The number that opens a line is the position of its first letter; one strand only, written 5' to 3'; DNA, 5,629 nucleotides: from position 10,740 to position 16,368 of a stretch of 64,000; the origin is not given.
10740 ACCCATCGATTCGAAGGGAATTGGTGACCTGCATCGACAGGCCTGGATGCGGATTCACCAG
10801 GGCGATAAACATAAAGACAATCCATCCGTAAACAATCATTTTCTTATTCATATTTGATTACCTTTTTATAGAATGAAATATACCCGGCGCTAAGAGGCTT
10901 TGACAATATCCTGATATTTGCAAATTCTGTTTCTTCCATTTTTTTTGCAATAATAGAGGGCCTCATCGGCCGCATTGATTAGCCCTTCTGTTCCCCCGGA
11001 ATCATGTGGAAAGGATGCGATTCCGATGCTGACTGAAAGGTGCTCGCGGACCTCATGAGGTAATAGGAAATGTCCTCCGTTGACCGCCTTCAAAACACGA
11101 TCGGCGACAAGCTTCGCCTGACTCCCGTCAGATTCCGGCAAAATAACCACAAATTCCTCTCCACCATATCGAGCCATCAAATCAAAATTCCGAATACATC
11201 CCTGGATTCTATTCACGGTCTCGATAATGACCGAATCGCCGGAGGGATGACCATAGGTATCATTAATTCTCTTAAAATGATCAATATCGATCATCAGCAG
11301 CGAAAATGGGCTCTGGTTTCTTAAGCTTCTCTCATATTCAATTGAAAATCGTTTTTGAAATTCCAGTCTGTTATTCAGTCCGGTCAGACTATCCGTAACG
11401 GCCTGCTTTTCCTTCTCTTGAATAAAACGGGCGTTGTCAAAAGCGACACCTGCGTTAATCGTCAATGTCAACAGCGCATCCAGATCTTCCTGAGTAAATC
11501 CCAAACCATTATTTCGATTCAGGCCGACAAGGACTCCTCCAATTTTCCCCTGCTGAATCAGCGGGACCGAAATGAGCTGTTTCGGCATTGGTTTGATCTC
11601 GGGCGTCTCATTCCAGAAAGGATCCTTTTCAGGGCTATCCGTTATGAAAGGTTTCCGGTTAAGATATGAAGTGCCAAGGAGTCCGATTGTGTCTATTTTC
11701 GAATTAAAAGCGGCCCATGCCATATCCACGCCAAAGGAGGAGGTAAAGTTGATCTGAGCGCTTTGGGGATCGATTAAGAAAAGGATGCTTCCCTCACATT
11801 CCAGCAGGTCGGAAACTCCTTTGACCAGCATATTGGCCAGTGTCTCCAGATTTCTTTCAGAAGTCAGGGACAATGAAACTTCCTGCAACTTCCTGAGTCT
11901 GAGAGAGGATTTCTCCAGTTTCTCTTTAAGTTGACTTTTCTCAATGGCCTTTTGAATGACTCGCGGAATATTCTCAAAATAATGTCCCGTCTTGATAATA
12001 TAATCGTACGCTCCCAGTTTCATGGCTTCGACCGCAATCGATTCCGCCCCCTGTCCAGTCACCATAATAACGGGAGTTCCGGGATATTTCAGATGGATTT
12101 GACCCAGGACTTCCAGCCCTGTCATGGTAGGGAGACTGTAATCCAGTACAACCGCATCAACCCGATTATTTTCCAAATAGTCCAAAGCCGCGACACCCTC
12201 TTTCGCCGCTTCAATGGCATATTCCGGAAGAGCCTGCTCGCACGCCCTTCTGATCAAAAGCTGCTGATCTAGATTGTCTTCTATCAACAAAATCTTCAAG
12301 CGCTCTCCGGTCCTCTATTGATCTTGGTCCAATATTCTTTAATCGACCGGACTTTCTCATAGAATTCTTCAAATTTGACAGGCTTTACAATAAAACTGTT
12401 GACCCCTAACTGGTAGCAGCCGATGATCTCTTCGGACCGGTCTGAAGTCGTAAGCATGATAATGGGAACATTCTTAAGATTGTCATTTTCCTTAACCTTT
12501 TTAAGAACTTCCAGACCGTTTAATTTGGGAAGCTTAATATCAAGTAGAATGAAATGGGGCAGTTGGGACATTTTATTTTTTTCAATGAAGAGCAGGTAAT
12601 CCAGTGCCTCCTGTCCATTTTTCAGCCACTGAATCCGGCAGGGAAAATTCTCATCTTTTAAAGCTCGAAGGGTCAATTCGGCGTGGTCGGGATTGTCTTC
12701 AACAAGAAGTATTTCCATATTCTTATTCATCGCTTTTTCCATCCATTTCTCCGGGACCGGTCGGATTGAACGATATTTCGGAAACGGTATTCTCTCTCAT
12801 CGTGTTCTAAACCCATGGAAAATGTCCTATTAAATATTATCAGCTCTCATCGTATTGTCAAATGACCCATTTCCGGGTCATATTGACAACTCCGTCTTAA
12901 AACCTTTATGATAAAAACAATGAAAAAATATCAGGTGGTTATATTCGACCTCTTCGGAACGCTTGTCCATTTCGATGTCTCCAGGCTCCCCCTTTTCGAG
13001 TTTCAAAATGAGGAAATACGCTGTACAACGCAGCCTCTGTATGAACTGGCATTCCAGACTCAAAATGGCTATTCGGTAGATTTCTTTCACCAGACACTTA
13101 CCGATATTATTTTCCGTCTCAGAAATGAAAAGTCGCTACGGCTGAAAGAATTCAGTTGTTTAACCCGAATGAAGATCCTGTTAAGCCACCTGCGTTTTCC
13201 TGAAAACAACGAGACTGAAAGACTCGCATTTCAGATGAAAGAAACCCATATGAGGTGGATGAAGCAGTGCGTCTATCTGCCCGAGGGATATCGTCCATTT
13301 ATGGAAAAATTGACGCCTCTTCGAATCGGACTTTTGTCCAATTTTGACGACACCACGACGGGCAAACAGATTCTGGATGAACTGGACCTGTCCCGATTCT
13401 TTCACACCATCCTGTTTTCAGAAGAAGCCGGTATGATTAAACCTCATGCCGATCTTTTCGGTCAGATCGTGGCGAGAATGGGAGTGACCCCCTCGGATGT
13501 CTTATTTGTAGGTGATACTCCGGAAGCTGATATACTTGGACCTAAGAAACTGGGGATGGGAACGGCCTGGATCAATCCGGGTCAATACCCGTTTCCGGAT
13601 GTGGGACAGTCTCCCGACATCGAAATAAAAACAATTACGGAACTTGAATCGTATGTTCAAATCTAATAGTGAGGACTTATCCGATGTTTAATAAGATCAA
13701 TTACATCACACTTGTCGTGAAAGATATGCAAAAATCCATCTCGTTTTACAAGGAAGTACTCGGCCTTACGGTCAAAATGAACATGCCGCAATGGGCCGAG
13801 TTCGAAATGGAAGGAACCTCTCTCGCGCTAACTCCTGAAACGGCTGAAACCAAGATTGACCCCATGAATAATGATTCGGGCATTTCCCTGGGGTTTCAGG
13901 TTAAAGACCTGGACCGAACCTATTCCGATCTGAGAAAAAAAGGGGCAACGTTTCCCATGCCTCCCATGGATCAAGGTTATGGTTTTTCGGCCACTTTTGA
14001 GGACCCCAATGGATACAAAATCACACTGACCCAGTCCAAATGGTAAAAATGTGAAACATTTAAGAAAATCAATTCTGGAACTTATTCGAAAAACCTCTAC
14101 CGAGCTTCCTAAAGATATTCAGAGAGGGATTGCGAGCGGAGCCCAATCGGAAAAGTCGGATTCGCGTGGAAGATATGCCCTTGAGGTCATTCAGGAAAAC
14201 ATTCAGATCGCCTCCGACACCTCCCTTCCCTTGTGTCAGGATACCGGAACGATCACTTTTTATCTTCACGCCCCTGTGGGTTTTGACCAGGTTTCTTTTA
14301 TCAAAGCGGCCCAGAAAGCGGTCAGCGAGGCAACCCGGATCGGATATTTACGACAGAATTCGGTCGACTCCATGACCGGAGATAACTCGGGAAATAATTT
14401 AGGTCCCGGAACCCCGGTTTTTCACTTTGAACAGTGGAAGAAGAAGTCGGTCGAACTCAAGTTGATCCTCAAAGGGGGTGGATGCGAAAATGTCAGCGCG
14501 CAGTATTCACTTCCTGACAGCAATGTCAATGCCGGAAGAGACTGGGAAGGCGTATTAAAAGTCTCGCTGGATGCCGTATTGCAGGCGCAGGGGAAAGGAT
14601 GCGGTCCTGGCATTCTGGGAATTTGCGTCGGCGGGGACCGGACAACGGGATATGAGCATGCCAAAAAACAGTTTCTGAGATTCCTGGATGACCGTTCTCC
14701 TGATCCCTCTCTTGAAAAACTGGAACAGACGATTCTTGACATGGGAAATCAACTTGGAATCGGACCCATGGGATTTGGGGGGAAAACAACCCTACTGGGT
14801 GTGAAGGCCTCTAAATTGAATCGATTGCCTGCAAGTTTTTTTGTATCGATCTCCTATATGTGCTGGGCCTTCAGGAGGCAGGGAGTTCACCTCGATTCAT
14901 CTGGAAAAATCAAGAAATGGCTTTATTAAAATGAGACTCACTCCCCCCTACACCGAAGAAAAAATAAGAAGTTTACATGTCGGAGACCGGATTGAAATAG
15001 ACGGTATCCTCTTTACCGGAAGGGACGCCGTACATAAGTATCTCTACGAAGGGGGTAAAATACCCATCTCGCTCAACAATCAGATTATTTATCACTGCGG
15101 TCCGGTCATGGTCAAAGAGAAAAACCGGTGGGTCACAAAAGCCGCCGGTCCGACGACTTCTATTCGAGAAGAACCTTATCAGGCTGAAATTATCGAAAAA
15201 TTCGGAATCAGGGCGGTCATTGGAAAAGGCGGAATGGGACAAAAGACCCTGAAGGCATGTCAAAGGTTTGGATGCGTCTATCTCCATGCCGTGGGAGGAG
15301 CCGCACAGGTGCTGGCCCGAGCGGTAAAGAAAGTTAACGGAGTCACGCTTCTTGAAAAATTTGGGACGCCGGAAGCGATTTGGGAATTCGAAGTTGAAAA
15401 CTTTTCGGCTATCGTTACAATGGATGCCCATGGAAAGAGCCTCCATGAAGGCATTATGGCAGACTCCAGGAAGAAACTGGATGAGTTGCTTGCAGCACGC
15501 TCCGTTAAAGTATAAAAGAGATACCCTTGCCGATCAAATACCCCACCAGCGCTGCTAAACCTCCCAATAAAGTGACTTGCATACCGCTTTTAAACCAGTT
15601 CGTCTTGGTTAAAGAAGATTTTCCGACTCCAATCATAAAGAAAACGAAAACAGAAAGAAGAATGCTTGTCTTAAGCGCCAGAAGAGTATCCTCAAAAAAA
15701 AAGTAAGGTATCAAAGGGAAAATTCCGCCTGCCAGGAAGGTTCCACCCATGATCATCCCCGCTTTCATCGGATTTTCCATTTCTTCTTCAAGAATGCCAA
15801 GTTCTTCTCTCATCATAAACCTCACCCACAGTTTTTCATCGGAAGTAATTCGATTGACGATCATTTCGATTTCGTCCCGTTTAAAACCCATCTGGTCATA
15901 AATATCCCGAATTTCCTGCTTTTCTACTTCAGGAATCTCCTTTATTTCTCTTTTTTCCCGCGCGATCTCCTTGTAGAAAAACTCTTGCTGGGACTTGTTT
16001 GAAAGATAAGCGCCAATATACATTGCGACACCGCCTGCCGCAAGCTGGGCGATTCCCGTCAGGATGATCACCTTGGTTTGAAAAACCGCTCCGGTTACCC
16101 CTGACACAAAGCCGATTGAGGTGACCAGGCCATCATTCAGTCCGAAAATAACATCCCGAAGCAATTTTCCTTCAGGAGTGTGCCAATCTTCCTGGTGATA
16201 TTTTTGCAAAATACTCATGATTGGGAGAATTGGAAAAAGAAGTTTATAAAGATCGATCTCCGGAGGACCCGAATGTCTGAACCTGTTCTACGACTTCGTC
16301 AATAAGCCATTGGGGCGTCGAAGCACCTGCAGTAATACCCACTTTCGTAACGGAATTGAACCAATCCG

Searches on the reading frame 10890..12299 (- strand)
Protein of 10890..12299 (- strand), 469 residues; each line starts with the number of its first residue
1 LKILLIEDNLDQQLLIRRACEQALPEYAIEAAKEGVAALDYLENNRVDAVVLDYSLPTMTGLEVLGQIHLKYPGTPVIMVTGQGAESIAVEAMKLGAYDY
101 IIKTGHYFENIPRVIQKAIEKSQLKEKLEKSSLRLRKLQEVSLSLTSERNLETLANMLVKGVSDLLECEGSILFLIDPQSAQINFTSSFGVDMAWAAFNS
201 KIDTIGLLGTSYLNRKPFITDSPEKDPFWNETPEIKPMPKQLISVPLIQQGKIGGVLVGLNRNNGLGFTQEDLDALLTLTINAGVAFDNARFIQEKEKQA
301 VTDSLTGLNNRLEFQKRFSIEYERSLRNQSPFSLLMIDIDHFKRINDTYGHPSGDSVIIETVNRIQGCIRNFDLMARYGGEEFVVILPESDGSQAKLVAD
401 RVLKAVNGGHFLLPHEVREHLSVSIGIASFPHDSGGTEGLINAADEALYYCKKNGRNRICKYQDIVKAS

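Call 44: search_protein_families(library=pfam, proteins=[window:10890-12299:-], max_evalue=0.00001)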
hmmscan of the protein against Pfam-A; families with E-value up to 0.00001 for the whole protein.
window:10890-12299:- (469 aa): 4 families
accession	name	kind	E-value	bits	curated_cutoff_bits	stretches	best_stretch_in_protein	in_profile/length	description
PF00990.26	GGDEF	-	5.7e-47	159.9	23.8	1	300-458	1-161/161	Diguanylate cyclase, GGDEF domain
PF00072.30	Response_reg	-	3.4e-23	82.4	30.2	1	3-104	1-100/111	Response regulator receiver domain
PF13185.12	GAF_2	-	1.4e-13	51.6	28.6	1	149-287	2-135/136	GAF domain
PF01590.32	GAF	-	7.2e-08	33.5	22.4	1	150-286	1-132/133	GAF domain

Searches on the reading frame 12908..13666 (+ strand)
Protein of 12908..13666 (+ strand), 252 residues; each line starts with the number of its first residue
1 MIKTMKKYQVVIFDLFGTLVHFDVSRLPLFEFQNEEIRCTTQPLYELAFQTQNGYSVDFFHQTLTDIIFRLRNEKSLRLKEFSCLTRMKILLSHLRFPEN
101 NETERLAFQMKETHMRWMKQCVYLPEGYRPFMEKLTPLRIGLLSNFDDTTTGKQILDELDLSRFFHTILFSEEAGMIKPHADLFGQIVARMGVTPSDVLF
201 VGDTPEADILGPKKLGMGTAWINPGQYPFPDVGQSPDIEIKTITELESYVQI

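Call 44: search_protein_families(library=pfam, proteins=[window:12908-13666:+], max_evalue=0.00001)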
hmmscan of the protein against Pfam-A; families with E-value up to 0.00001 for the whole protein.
window:12908-13666:+ (252 aa): 3 families
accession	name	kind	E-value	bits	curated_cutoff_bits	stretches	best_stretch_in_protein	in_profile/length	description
PF00702.32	Hydrolase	-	1.9e-16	61.5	26.4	1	9-216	2-191/191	haloacid dehalogenase-like hydrolase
PF13419.12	HAD_2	-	6.9e-13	49.5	23.8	1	101-222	57-178/178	Haloacid dehalogenase-like hydrolase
PF13242.12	Hydrolase_like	-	1.3e-08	35.1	22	1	178-238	4-67/75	HAD-hyrolase-like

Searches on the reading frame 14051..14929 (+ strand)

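Call 44: search_protein_families(library=pfam, proteins=[window:14051-14929:+], max_evalue=0.00001)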
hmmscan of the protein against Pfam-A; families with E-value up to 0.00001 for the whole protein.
window:14051-14929:+ (292 aa): 1 family
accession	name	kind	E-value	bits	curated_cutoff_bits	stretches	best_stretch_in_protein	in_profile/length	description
PF05681.19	Fumerase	-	2.1e-71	240.8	25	1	7-278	3-268/270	Fumarate hydratase (Fumerase)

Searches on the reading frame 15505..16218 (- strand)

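Call 114: search_protein_families(library=pfam, proteins=[window:15505-16218:-], max_evalue=0.000001)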
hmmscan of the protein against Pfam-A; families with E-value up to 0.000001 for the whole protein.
window:15505-16218:- (237 aa): 1 family
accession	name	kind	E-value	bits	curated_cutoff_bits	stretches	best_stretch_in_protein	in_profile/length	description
PF01988.24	VIT1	-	8.6e-69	232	28.1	1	20-231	1-214/214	VIT family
